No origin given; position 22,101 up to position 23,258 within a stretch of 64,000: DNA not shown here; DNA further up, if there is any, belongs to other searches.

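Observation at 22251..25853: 1200-aa protein built around a ~745-residue proline-free E/R/K/A/Q helix, capped by TPR-like modules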

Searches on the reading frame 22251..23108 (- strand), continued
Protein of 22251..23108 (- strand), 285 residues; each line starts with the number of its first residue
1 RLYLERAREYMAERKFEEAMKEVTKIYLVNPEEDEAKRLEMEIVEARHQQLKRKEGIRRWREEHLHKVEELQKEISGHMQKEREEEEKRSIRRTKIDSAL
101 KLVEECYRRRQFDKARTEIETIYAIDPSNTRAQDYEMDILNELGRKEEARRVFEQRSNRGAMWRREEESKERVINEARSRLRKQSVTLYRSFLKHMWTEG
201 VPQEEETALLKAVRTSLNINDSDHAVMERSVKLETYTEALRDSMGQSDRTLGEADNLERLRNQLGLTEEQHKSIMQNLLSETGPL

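Call 58: list_cluster_members(proteins=[P0016, P0009, P0018, P0022, P0074, P0103, P0108, P0089, P0064, P0011])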
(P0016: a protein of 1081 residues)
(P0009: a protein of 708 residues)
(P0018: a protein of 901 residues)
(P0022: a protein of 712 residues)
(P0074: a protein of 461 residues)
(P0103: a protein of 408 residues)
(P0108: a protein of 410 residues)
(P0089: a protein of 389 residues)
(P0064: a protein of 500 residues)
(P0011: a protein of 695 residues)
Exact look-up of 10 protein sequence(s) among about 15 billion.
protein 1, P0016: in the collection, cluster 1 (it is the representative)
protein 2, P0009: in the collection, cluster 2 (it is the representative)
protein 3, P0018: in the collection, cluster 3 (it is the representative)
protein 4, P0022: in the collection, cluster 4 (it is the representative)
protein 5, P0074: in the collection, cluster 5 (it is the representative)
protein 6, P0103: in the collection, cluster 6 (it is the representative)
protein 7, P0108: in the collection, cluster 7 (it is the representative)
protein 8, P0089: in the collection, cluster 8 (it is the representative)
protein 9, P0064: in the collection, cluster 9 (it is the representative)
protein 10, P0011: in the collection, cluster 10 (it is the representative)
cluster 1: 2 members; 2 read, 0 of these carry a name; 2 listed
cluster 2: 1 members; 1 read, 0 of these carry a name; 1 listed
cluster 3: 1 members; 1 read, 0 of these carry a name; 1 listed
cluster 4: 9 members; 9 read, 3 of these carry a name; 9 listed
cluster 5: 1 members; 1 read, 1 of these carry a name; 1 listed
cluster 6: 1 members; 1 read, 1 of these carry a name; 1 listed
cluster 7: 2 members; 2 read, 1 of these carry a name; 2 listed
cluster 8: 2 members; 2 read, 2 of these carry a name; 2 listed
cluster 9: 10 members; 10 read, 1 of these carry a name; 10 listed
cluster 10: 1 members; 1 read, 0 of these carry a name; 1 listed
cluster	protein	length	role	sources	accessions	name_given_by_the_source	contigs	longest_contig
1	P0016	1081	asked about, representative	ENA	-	-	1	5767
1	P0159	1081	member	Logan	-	-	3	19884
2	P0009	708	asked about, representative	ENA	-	-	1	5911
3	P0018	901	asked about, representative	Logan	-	-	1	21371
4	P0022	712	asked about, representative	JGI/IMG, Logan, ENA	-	-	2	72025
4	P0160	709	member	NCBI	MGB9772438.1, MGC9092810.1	MAG: hypothetical protein ACP5JH_06160 [Bacteroidota bacterium]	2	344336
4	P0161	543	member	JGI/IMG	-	trichohyalin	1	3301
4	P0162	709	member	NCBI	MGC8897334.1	MAG: hypothetical protein ACP5ON_03690 [Bacteroidota bacterium]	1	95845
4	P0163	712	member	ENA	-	-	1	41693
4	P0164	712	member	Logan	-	-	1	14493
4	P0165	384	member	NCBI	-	-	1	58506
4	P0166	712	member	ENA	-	-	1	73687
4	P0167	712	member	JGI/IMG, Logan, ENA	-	-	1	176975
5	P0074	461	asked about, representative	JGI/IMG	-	CheY-like chemotaxis protein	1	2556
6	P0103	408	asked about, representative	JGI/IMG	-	CheY-like chemotaxis protein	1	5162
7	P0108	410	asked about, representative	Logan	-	-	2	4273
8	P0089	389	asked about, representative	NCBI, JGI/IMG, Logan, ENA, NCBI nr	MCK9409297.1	MAG: response regulator [Bacteroidetes bacterium] | response regulator [Bacteroidota bacterium]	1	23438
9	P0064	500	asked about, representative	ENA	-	-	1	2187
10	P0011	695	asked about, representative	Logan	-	-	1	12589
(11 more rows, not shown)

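Call 75: find_encoding_contigs(protein=P0089, flank=8000, max_places=3)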
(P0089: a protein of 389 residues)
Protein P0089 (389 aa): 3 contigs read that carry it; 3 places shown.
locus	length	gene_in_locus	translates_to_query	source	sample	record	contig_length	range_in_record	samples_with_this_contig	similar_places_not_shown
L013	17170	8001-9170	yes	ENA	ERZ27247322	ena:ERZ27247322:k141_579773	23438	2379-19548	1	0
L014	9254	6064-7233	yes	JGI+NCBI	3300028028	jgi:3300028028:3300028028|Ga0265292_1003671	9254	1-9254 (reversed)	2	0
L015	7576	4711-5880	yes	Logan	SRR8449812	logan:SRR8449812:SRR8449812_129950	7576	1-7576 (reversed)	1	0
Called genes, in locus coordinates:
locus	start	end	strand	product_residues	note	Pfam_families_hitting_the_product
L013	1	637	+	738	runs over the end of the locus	PF22494:choice_anch_I (faint), PF25174:Beta-prop_THOC3 (faint), PF04185:Phosphoesterase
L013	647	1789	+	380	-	PF05222:AlaDh_PNT_N, PF02826:2-Hacid_dh_C (faint), PF01262:AlaDh_PNT_C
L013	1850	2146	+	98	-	PF12769:PNTB_4TM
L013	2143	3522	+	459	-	PF02233:PNTB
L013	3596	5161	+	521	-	PF02638:GHL10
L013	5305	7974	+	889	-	PF00041:fn3 (faint), PF16656:Pur_ac_phosph_N (faint), PF04231:Endonuclease_1, PF18962:Por_Secre_tail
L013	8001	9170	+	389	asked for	PF00072:Response_reg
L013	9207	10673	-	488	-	PF12679:ABC2_membrane_2, PF12698:ABC2_membrane_3, PF12040:DUF3526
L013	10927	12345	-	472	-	PF12679:ABC2_membrane_2, PF12698:ABC2_membrane_3 (faint), PF12040:DUF3526 (weak)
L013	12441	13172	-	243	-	PF00005:ABC_tran, PF13304:AAA_21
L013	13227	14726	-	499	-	PF10633:NPCBM_assoc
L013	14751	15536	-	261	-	PF00595:PDZ (faint), PF13180:PDZ_2 (weak), PF17820:PDZ_6 (faint), PF13180:PDZ_2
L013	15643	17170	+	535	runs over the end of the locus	PF00512:HisKA, PF02518:HATPase_c, PF14501:HATPase_c_5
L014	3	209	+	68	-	PF12769:PNTB_4TM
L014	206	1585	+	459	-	PF02233:PNTB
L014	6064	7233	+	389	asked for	PF00072:Response_reg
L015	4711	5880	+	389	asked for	PF00072:Response_reg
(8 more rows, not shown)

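Call 76: find_encoding_contigs(protein=P0016, flank=8000, max_places=3)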
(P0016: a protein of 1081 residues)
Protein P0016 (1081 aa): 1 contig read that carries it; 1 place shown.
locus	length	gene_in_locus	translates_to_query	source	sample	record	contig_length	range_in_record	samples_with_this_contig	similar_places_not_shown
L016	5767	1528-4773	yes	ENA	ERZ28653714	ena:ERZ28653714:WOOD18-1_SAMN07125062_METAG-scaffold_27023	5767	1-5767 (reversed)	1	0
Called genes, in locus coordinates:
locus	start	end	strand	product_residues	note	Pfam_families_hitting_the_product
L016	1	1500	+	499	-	?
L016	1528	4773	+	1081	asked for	PF14853:Fis1_TPR_C (faint)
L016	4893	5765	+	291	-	?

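Call 77: find_encoding_contigs(protein=P0159, flank=8000, max_places=2)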
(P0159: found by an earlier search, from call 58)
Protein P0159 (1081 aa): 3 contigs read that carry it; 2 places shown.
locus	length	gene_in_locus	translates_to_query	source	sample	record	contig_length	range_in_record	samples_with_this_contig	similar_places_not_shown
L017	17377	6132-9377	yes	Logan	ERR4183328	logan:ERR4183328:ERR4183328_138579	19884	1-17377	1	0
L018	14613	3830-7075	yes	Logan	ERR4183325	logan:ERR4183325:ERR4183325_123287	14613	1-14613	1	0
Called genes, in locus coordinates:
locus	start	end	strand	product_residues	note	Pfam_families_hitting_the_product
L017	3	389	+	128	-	?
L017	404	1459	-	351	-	PF01791:DeoC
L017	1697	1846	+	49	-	-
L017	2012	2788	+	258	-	PF00795:CN_hydrolase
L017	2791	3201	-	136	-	PF14489:QueF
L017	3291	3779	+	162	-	PF14595:Thioredoxin_9 (weak), PF00085:Thioredoxin (weak)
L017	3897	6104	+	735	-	PF00515:TPR_1 (faint), PF07719:TPR_2 (faint), PF12895:ANAPC3 (faint), PF13181:TPR_8 (faint), PF13371:TPR_9 (faint), PF13414:TPR_11 (faint), PF13424:TPR_12 (faint), PF13428:TPR_14 (faint), +4 more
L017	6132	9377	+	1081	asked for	PF14853:Fis1_TPR_C (faint)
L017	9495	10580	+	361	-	PF00365:PFK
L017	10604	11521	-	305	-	-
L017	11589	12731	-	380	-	PF07690:MFS_1, PF12832:MFS_1_like (weak), PF00083:Sugar_tr, PF07690:MFS_1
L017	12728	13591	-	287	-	PF13748:ABC_membrane_3, PF00664:ABC_membrane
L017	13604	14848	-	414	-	PF00291:PALP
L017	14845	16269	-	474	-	PF04916:Phospholip_B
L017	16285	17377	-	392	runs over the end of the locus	PF07497:Rho_RNA_bind (weak), PF00006:ATP-synt_ab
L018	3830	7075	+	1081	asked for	PF14853:Fis1_TPR_C (faint)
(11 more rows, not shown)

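Call 78: find_encoding_contigs(protein=P0011, flank=8000, max_places=2)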
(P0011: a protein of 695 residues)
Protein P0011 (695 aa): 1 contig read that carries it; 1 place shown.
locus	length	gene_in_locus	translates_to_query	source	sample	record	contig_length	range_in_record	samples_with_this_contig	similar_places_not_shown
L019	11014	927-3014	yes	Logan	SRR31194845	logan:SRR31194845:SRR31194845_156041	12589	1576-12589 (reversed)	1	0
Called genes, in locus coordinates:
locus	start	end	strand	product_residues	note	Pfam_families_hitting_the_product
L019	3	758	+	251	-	?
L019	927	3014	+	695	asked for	PF07719:TPR_2 (faint), PF14559:TPR_19 (faint)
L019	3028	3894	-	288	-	PF01066:CDP-OH_P_transf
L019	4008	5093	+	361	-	PF00365:PFK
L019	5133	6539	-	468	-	PF05195:AMP_N, PF00557:Peptidase_M24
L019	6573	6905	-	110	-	-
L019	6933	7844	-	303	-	PF00730:HhH-GPD (weak)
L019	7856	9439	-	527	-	PF01432:Peptidase_M3 (faint)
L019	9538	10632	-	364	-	PF07497:Rho_RNA_bind, PF00006:ATP-synt_ab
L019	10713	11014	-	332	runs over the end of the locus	PF06267:DUF1028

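Call 83: search_protein_families(library=pfam, proteins=[L017:3897-6104:+, L012:5928-8408:+], max_evalue=0.01)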
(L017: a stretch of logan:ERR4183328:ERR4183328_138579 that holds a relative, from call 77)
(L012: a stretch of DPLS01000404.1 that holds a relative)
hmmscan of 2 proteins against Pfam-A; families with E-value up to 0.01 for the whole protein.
L017:3897-6104:+ (735 aa): 16 families
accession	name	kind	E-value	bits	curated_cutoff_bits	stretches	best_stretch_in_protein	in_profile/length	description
PF07719.23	TPR_2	-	2e-15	56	27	1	84-113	4-33/34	Tetratricopeptide repeat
PF13428.12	TPR_14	-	2.2e-12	46.8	23.5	1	470-507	5-42/44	Tetratricopeptide repeat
PF00515.34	TPR_1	-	5.5e-12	45.4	27.8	0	87-112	7-32/34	Tetratricopeptide repeat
PF23914.1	TPR_CcmH_CycH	-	2.5e-11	44.1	42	2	636-734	41-142/158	Cytochrome c-type biogenesis protein H TPR domain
PF13431.12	TPR_17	-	9.3e-11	41.6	24.4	0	489-520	2-33/34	Tetratricopeptide repeat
PF13424.12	TPR_12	-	3.3e-10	40.5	30.1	1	468-525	5-70/77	Tetratricopeptide repeat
PF12895.13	ANAPC3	-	1.3e-08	35.4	27.2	1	629-692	6-69/82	Anaphase-promoting complex, cyclosome, subunit 3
PF13414.12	TPR_11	-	3e-08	33.6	26.8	1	479-510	7-38/42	TPR repeat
PF13432.12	TPR_16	-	3.6e-08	34.2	32.7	1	479-528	10-58/65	Tetratricopeptide repeat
PF13371.12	TPR_9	-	1.7e-06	28.3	35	0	627-681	11-65/73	Tetratricopeptide repeat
PF13181.12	TPR_8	-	2.7e-06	27.6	25.7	0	646-678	2-34/34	Tetratricopeptide repeat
PF14559.12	TPR_19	-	9.1e-06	26.3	25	1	479-536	4-61/68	Tetratricopeptide repeat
PF25063.1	ARM_TT21_C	-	0.0002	21.8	35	0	451-496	114-159/209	Tetratricopeptide repeat protein 21 C-terminal ARM domain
PF14853.12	Fis1_TPR_C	-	0.0003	21.3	25.3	0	93-122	13-42/53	Fis1 C-terminal tetratricopeptide repeat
PF25064.1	ARM_TT21_5th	-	0.0024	18.6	27.8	0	481-568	16-106/117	TT21 fifth ARM repeats domain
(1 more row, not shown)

L012:5928-8408:+ (826 aa): 12 families
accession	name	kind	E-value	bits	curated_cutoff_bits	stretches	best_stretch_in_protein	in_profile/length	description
PF07719.23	TPR_2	-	6.5e-10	38.8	27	0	580-613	1-34/34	Tetratricopeptide repeat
PF13431.12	TPR_17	-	1.2e-08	35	24.4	0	605-633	4-25/34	Tetratricopeptide repeat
PF14559.12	TPR_19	-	2.8e-07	31.2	25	1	562-615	7-60/68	Tetratricopeptide repeat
PF13414.12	TPR_11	-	3.6e-05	23.8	26.8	0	589-625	3-39/42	TPR repeat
PF14853.12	Fis1_TPR_C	-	6.6e-05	23.5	25.3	1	175-206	15-46/53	Fis1 C-terminal tetratricopeptide repeat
PF20308.4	TPR-S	-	0.00011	23.2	27.6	1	561-668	1-99/102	Tetratricopeptide Repeats-Sensor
PF13424.12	TPR_12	-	0.00021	21.9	30.1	1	736-800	3-75/77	Tetratricopeptide repeat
PF12895.13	ANAPC3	-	0.00037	21.2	27.2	0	723-796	10-82/82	Anaphase-promoting complex, cyclosome, subunit 3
PF13428.12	TPR_14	-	0.00068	20.5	23.5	0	581-618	2-39/44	Tetratricopeptide repeat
PF13371.12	TPR_9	-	0.00095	19.6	35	0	529-580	12-63/73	Tetratricopeptide repeat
PF00515.34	TPR_1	-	0.0018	18.5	27.8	0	736-768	1-33/34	Tetratricopeptide repeat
PF14863.12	Alkyl_sulf_dimr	-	0.0019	19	26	1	162-206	70-114/139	Alkyl sulfatase dimerisation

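Call 88: find_encoding_contigs(protein=P0012, flank=6000, max_places=2)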
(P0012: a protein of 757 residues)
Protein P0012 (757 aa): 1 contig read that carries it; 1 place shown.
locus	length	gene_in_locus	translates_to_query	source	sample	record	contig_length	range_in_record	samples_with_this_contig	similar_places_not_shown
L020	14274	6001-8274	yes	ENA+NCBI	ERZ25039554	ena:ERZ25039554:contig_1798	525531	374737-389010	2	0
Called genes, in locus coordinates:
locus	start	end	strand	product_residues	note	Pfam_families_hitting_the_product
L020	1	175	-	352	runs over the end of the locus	PF01791:DeoC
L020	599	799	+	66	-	PF00313:CSD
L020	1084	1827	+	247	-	PF00795:CN_hydrolase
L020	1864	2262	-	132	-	PF14489:QueF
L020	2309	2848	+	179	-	PF14595:Thioredoxin_9, PF00085:Thioredoxin (weak)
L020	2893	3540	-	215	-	-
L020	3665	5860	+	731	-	PF13371:TPR_9 (faint), PF13432:TPR_16 (faint), PF20308:TPR-S (faint), PF00515:TPR_1 (faint), PF07719:TPR_2 (faint), PF23914:TPR_CcmH_CycH (weak), PF13424:TPR_12, PF14559:TPR_19 (weak), +4 more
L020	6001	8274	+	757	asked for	PF07719:TPR_2 (faint), PF13414:TPR_11 (faint), PF14559:TPR_19 (faint)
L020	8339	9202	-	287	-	PF01066:CDP-OH_P_transf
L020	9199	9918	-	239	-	PF00483:NTP_transferase, PF12804:NTP_transf_3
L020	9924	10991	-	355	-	PF00155:Aminotran_1_2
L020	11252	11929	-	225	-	PF01066:CDP-OH_P_transf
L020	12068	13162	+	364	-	PF00365:PFK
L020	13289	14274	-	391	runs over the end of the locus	PF07228:SpoIIE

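Call 89: find_encoding_contigs(protein=P0020, flank=6000, max_places=2)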
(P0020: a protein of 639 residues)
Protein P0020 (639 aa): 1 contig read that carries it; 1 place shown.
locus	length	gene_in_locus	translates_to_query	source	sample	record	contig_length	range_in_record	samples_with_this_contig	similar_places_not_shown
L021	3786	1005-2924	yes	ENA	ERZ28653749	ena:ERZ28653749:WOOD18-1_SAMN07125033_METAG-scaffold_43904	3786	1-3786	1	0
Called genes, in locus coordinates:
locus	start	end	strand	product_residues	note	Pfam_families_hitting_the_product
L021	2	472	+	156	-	?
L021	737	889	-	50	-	-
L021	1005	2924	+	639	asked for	-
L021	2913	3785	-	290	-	?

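Call 90: find_encoding_contigs(protein=P0009, flank=6000, max_places=2)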
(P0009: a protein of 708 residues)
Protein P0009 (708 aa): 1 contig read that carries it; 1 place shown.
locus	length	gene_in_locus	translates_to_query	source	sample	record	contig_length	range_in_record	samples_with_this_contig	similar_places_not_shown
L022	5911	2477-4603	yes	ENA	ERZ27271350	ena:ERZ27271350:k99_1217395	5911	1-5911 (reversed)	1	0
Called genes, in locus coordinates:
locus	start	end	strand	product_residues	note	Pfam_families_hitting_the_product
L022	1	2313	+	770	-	?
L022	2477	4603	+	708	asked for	-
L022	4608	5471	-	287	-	PF01066:CDP-OH_P_transf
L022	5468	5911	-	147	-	?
